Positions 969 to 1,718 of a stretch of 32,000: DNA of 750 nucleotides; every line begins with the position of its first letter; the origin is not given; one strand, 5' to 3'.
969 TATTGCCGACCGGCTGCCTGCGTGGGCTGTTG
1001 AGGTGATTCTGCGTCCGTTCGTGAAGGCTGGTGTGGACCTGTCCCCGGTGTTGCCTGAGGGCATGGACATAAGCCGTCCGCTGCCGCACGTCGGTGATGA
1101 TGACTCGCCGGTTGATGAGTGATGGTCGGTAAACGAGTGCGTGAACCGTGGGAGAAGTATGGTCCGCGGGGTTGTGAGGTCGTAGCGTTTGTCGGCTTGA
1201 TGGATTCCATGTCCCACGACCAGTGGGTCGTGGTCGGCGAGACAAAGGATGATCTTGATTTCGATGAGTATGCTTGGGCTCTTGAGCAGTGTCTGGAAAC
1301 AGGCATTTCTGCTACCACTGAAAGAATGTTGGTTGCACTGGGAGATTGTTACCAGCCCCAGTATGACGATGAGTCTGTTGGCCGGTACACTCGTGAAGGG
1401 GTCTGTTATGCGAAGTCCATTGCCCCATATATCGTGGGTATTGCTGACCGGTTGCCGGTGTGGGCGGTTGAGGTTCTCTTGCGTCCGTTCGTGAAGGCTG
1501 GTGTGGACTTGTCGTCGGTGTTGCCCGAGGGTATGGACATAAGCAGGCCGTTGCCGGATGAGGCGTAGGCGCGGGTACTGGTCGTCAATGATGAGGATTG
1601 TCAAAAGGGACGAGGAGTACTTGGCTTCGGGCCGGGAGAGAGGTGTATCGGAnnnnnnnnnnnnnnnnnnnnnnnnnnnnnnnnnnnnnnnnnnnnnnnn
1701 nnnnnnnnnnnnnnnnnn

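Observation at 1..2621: Distal end of a polymorphic-toxin locus: orphan toxin tip plus an array of immunity-type genes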

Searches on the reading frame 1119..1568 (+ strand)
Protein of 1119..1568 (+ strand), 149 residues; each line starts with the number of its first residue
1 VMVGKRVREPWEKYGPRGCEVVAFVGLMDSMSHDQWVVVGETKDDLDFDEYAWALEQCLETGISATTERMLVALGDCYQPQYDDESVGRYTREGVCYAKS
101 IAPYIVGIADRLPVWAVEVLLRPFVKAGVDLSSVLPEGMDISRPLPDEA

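Call 5: search_protein_families(library=pfam, proteins=[window:1119-1565:+], max_evalue=1)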
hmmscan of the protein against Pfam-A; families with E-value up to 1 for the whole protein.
window:1119-1565:+ (149 aa): 0 families

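Call 6: search_protein_families(library=ncbifam, proteins=[window:1119-1565:+], max_evalue=1)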
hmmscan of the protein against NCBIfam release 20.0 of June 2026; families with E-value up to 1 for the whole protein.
window:1119-1565:+ (149 aa): 0 families

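Call 8: find_encoding_contigs(protein=window:1119-1568:+, flank=10000, max_places=10)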
Protein window:1119-1568:+ (149 aa): no gene with exactly this product is on record in the collection.

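Call 11: find_homologous_proteins(query=window:1119-1565:+, max_evalue=0.001)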
Query window:1119-1565:+ (149 aa): 27 proteins with E <= 0.001 among 88 candidates.
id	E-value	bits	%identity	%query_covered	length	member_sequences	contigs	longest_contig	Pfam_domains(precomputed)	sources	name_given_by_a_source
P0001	3.1e-74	266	100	80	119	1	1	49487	-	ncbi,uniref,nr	ncbi:hypothetical protein [Propionibacterium ruminifibrarum]|uniref:hypothetical protein n=1 Tax=Pro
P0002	5.2e-66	239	76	99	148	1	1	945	-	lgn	-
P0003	5.2e-65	236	77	97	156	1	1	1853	-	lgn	-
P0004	8.6e-65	235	76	100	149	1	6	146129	-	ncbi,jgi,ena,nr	ncbi:MAG: hypothetical protein E7Z97_01745 [Propionibacteriaceae bacterium]|nr:hypothetical protein 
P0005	1.9e-63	231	74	97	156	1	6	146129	-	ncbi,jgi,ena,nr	ncbi:MAG: hypothetical protein E7Z97_01760 [Propionibacteriaceae bacterium]|nr:hypothetical protein 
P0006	4.0e-63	230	74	97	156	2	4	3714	-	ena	-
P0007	1.1e-62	228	72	97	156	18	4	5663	-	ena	-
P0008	9.2e-62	225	72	97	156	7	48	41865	-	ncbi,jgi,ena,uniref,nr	ncbi:hypothetical protein [Propionibacterium acidifaciens]|uniref:hypothetical protein n=1 Tax=Propi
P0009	1.8e-61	224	72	99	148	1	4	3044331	-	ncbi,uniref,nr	ncbi:hypothetical protein [Propionibacterium australiense]|uniref:hypothetical protein n=1 Tax=Propi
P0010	1.9e-61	224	72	97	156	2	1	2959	-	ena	-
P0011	3.0e-60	220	72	99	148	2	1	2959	-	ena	-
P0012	3.2e-60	220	70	99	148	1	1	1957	-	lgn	-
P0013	9.8e-57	209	68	97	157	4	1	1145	-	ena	-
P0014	2.1e-56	208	67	99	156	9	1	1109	-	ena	-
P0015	3.6e-56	207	68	99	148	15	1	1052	-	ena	-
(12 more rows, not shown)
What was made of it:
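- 1122..1568 (+): X copy 2, intact (148 aa from ATG 1122, or 149 aa from GTG 1119). Its start overlaps the stop of copy 1 (TGATG). It is 100% identical to NCBI P. ruminifibrarum protein P0001 over 119 aa (call 11).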

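Call 12: find_encoding_contigs(protein=P0001, flank=10000, max_places=10)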
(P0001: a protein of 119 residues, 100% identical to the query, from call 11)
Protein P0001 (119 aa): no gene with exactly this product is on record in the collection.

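Call 13: find_encoding_contigs(protein=P0004, flank=10000, max_places=6)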
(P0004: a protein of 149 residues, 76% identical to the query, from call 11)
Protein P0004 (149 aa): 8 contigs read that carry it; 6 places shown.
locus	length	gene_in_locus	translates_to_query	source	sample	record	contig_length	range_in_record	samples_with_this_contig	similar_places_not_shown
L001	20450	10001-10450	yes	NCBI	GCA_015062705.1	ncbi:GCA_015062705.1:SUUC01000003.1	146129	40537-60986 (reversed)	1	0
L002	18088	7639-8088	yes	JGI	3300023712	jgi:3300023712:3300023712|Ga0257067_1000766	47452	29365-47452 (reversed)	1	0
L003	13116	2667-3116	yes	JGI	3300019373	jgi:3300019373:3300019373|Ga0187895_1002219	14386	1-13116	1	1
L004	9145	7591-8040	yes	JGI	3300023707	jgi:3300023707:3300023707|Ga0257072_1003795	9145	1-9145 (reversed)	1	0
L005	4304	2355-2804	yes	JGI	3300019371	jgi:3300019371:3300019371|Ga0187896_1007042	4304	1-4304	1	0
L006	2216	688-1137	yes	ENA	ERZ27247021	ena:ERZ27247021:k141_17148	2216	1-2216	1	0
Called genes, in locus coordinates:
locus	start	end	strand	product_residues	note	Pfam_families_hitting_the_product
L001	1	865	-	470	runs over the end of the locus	PF08817:YukD, PF19053:EccD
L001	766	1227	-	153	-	-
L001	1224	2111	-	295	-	-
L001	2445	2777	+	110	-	-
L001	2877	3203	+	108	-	PF28026:ESAT6-like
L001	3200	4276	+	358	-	PF19674:DUF6177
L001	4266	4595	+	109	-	-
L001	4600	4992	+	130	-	PF20117:DUF6507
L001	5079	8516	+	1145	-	PF15604:Ntox15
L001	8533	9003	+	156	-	-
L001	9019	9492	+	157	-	-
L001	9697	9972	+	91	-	-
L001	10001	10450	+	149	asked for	-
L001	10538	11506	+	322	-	PF08887:GAD-like (weak), PF08906:T6SS_Tdi1_C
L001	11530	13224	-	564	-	PF03109:ABC1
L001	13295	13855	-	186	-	PF03551:PadR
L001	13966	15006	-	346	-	PF08240:ADH_N, PF16912:Glu_dehyd_C, PF00107:ADH_zinc_N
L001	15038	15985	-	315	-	PF00294:PfkB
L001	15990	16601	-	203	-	PF00596:Aldolase_II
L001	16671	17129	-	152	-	PF00359:PTS_EIIA_2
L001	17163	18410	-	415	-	PF03611:EIIC-GAT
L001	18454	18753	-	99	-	PF02302:PTS_IIB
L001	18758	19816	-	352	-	PF08240:ADH_N, PF16912:Glu_dehyd_C (weak), PF00107:ADH_zinc_N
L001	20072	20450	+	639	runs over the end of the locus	PF05043:Mga (faint), PF08279:HTH_11, PF00874:PRD (weak), PF00359:PTS_EIIA_2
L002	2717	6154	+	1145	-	PF15604:Ntox15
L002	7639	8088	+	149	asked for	-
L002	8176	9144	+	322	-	PF08887:GAD-like (weak), PF08906:T6SS_Tdi1_C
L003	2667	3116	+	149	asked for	-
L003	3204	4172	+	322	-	PF08887:GAD-like (weak), PF08906:T6SS_Tdi1_C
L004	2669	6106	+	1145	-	PF15604:Ntox15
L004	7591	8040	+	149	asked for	-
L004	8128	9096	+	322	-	PF08887:GAD-like (weak), PF08906:T6SS_Tdi1_C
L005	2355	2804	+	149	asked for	-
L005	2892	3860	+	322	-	PF08887:GAD-like (weak), PF08906:T6SS_Tdi1_C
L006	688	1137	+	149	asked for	-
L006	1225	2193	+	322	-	PF08887:GAD-like (weak), PF08906:T6SS_Tdi1_C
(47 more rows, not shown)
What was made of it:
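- In this locus DUF6507 and DUF6177 occupy that position (call 13).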

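Call 18: search_protein_families(library=pfam, proteins=[L001:5079-8513:+, L001:8533-9000:+, L001:9697-9969:+, L001:4600-4989:+, L001:2445-2774:+, L001:4266-4592:+], max_evalue=0.1)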
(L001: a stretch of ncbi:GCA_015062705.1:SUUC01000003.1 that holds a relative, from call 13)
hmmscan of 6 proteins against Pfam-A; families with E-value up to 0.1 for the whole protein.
L001:5079-8513:+ (1145 aa): 3 families
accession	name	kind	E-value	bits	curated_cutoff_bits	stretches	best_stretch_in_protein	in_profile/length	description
PF15604.11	Ntox15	-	5.5e-10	39.9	22.5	1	987-1119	7-143/153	Novel toxin 15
PF02639.20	DUF188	-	0.002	18.2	24.3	1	954-1005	65-116/130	Uncharacterized BCR, YaiI/YqxD family COG1671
PF19551.4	DUF6074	-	0.0094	16.6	27.2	1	1006-1056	13-64/83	Family of unknown function (DUF6074)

L001:8533-9000:+ (156 aa): 0 families

L001:9697-9969:+ (91 aa): 0 families

L001:4600-4989:+ (130 aa): 2 families
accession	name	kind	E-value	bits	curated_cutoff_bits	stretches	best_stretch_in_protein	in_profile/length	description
PF20117.4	DUF6507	-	2.2e-12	48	25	1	1-113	1-109/120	Family of unknown function (DUF6507)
PF10439.15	Bacteriocin_IIc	-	0.055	13.9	27.1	1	34-63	25-54/59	Bacteriocin class II with double-glycine leader peptide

L001:2445-2774:+ (110 aa): 1 family
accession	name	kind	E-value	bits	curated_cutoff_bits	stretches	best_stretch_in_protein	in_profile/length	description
PF06013.18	WXG100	-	0.00035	21.2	27.3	1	3-85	2-84/86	Proteins of 100 residues with WXG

L001:4266-4592:+ (109 aa): 0 families
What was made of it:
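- On Ntox15 / Tde DNase (PF15604): The intact homologue matches positions 7-143 (call 18).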

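Call 21: find_encoding_contigs(protein=P0003, flank=10000, max_places=6)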
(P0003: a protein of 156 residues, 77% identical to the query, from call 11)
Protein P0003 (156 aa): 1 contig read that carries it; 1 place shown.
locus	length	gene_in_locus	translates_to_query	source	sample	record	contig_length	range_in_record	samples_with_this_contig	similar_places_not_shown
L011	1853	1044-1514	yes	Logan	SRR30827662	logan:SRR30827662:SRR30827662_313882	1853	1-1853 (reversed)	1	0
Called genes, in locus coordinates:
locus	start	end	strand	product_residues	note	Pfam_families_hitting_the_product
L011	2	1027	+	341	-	?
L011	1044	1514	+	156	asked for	-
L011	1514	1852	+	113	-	?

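Call 22: find_encoding_contigs(protein=P0002, flank=10000, max_places=6)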
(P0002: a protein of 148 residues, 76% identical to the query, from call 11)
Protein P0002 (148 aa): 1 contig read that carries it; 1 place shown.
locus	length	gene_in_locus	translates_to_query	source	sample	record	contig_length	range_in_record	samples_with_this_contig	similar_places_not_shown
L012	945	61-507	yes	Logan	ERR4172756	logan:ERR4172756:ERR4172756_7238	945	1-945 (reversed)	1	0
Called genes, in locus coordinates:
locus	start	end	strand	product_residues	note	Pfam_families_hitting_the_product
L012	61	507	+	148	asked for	-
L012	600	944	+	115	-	?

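Call 36: search_protein_representatives(alignment_id=A1)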
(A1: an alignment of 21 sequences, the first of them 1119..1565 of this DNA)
Query: 21 sequences, 156 profile positions. Proteins with E-value up to 0.001 (for the whole library): 11; up to 1e-10: 4; up to 1e-30: 2. The best 11 are listed.
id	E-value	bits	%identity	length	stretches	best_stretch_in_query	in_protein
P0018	1.6e-79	281.4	-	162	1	2-155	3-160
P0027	1.8e-31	125.3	-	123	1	1-72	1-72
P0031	2.0e-24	102.4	-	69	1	1-68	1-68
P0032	8.0e-19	84.2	-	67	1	1-49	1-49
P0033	1.4e-08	50.9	-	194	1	11-141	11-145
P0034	3.4e-05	39.9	-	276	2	10-132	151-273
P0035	8.0e-05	38.7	-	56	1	97-138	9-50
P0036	1.3e-04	37.9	-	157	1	11-149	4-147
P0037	6.0e-04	35.8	-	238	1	11-136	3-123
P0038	8.6e-04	35.3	-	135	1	10-132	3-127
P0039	9.2e-04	35.2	-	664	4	8-28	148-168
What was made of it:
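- The exhaustive profile search added a handful of distant members (call 36).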

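Call 38: search_protein_families(library=pfam, proteins=[P0033, P0034, P0036, P0037, P0038, P0039], max_evalue=0.1)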
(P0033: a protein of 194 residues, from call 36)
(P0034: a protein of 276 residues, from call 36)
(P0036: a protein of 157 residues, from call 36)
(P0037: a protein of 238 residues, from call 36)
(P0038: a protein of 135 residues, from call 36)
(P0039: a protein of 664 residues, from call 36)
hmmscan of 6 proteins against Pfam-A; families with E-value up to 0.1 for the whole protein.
P0033 (194 aa): 0 families

P0034 (276 aa): 0 families

P0036 (157 aa): 0 families

P0037 (238 aa): 0 families

P0038 (135 aa): 2 families
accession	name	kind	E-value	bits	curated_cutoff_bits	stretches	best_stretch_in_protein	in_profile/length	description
PF15508.11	NAAA-beta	-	0.0018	19.1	27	1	25-70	15-60/63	beta subunit of N-acylethanolamine-hydrolyzing acid amidase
PF22033.1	Lamba1_VP3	-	0.013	13.7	27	1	29-101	569-638/955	Inner capsid protein lambda-1/VP3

P0039 (664 aa): 2 families
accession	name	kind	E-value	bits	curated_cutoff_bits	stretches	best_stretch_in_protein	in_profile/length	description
PF04509.17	CheC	-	0.0084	16.5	22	0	486-498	15-27/38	CheC-like family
PF18039.7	UBA_6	-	0.056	13.9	23.5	0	30-46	11-27/42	UBA-like domain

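Call 40: predict_structure(alignment_id=A1)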
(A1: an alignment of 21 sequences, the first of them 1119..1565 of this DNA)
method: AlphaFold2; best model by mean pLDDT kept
length: 149 residues; sequences in the alignment: 21
mean_pLDDT: 88.7   pTM: 0.84
mean pLDDT of the five models: 88.7, 85.0, 84.7, 84.3, 84.2
residues with pLDDT >= 90: 107; 70-90: 29; 50-70: 9; < 50: 4
segments of 3 or more residues with pLDDT < 50: none
pLDDT, mean of each block of 10 residues (from residue 1): 69 92 97 96 77 90 89 93 92 93 95 94 94 93 66
secondary structure, 60 per line:
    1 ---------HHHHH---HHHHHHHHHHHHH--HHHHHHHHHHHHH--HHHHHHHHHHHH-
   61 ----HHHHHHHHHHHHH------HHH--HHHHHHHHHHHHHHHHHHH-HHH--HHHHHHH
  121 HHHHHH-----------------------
elements in order: H10-14 H18-30 H33-45 H48-59 H65-77 H89-107 H114-126
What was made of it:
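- X is a helical bundle (call 40), like many secretion chaperones.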

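Call 43: fold_search(model_id=the predicted structure, library=pdb)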
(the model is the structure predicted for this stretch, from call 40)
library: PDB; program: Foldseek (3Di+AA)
matches with E <= 10: 66; with E <= 0.001: 0
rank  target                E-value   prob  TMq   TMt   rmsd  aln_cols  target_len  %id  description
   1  9k4q_C                2.2e+00  0.09  0.18  0.26  10.9       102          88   12  Crystal structure of designed zinc-induced homodimer C2-Zn1-HEHE-2 (released 2025-10-22)
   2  9k4q_A                3.0e+00  0.08  0.18  0.25  10.7       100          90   12  Crystal structure of designed zinc-induced homodimer C2-Zn1-HEHE-2 (released 2025-10-22)
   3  9cf8_0                3.1e+00  0.03  0.15  0.13  18.0       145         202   16  Cryo-EM structure of human kidney V-ATPase state 1 (released 2025-08-06)
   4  6pe4_G                3.3e+00  0.03  0.17  0.14  20.0       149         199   14  Yeast Vo motor in complex with 1 VopQ molecule (released 2020-05-20)
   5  7ccl_B                3.4e+00  0.06  0.22  0.22  14.8       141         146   16  Crystal structure of human BFK (released 2021-06-23)
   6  1x0v_A                3.6e+00  0.04  0.19  0.10  13.4       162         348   10  Crystal Structure of Homo Sapien Glycerol-3-Phosphate Dehydrogenase 1 (released 2006-04-11)
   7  8k83_A                3.6e+00  0.03  0.17  0.15  15.3       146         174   10  De novo design protein -N2 (released 2024-07-31)
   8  5f3q_A                4.0e+00  0.04  0.19  0.17  14.3       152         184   11  Crystal structure of a noncanonical Dicer protein from Entamoeba histolytica (released 2016-12-14)
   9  9k1s_D                4.0e+00  0.02  0.16  0.15  15.3       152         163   11  Crystal structure of human granzyme A in complex with GSDMB-C domain (released 2026-02-18)
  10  2aa1_B                4.2e+00  0.08  0.27  0.27  13.4       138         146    6  Crystal structure of the cathodic hemoglobin isolated from the Antarctic fish Trematomus Newnesi (released 2005-08-02)
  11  5wqt_B                4.2e+00  0.04  0.22  0.18  17.4       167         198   11  Structure of a protein involved in pyroptosis (released 2017-10-04)
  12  8oyy_A                4.2e+00  0.02  0.17  0.14  17.2       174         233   13  De novo designed soluble GPCR-like fold GLF_32 (released 2023-10-18)
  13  1jeb_D                4.6e+00  0.06  0.25  0.26  13.2       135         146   12  Chimeric Human/Mouse Carbonmonoxy Hemoglobin (Human Zeta2 / Mouse Beta2) (released 2002-01-23)
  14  1q9c_H                4.6e+00  0.04  0.20  0.18  11.5       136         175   11  Crystal Structure of the Histone domain of Son of Sevenless (released 2003-12-09)
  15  5lqx_U                4.9e+00  0.04  0.20  0.18  12.9       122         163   10  Structure of F-ATPase from Pichia angusta, state3 (released 2016-11-16)
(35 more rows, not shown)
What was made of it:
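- Tried and rejected: Foldseek against the PDB gave a best E-value of 2.2 (call 43).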

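Call 44: find_encoding_contigs(protein=P0033, flank=8000, max_places=4)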
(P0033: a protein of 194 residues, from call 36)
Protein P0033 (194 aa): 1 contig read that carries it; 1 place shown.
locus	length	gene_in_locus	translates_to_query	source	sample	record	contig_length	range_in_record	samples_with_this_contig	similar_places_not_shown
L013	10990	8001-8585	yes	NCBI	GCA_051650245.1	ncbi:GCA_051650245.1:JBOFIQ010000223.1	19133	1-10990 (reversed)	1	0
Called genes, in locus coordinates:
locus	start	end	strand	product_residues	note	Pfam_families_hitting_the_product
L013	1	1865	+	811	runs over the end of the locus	PF01656:CbiA, PF13500:AAA_26 (weak), PF07685:GATase_3, PF00155:Aminotran_1_2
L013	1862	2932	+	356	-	PF02277:DBI_PRT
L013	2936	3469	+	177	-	PF02283:CobU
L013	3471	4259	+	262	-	PF02654:CobS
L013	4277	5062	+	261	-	PF03883:H2O2_YaaD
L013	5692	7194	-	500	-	PF04326:SLFN_AlbA_2, PF13749:HATPase_c_4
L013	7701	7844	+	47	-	-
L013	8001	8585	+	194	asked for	-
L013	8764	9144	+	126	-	-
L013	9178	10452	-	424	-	-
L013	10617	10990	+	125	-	PF13302:Acetyltransf_3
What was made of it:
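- One distant X relative is an orphan in an unrelated neighbourhood (call 44).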
